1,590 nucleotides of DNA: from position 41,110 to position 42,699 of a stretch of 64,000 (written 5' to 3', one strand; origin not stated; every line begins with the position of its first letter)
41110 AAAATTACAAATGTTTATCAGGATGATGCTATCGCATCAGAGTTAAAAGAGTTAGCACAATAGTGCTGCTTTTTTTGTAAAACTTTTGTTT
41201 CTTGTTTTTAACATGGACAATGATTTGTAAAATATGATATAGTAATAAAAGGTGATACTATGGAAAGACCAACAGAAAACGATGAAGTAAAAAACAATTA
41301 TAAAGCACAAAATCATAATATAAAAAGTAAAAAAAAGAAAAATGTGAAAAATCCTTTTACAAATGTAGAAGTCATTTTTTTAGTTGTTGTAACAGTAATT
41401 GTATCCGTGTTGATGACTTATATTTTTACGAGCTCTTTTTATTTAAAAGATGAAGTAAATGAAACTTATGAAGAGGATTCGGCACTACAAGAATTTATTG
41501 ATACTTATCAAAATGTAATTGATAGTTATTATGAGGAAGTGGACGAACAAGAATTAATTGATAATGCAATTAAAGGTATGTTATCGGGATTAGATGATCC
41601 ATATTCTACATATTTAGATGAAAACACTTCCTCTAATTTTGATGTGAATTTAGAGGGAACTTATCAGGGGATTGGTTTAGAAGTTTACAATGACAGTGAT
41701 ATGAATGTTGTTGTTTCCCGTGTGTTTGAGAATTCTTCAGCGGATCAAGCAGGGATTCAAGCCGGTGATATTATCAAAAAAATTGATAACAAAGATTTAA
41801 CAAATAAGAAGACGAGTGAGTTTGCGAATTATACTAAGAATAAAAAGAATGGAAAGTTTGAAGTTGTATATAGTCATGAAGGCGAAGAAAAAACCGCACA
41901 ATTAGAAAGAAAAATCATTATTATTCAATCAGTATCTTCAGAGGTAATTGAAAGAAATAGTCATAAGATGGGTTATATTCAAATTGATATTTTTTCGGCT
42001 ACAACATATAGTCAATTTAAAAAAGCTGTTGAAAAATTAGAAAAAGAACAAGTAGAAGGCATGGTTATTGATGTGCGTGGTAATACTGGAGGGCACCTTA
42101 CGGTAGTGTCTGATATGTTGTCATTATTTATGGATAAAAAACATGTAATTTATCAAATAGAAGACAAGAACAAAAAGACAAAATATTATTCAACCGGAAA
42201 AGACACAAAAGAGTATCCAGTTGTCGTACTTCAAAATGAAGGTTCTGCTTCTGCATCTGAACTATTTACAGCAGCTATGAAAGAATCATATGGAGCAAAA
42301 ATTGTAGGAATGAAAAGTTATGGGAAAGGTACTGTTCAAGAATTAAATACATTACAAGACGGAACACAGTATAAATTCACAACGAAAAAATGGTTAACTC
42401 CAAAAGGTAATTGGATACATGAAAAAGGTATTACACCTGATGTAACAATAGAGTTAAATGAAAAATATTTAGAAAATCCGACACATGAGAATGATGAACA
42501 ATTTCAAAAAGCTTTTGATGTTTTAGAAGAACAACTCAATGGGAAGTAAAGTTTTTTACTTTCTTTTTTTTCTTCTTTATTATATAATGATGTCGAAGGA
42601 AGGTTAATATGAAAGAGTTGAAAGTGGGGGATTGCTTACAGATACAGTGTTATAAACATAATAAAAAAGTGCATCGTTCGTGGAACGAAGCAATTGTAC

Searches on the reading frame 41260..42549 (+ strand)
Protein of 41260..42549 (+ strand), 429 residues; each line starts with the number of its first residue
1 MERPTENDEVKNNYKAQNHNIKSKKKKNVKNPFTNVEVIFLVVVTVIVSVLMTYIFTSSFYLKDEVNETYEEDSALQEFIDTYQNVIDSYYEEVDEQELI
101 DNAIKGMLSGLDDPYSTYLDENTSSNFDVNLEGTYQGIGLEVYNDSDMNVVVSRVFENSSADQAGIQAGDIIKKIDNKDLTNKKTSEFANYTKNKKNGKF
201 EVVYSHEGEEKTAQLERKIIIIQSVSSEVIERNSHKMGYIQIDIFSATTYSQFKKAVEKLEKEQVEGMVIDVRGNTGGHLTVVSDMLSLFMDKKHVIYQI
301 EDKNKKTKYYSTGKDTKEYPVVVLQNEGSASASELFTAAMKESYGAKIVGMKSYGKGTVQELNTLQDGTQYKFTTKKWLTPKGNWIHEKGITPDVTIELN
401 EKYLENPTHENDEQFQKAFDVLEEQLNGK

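Call 91: search_protein_families(library=pfam, proteins=[window:41260-42549:+], max_evalue=0.001)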
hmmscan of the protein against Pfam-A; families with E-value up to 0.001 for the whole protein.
window:41260-42549:+ (429 aa): 5 families
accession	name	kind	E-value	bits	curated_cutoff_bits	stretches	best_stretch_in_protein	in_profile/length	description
PF03572.23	Peptidase_S41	-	7.4e-51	172.4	24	1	236-396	1-164/165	Peptidase family S41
PF22694.1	CtpB_N-like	-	7.3e-15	55.6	27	1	64-123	26-85/85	Activating protease CtpB N-terminal domain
PF00595.29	PDZ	-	1.4e-09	38.6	23.2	1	134-197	8-74/81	PDZ domain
PF13180.12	PDZ_2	-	3.2e-08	34.2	27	1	138-215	3-78/80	PDZ domain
PF17820.7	PDZ_6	-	1.1e-07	32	27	1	151-202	1-50/54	PDZ domain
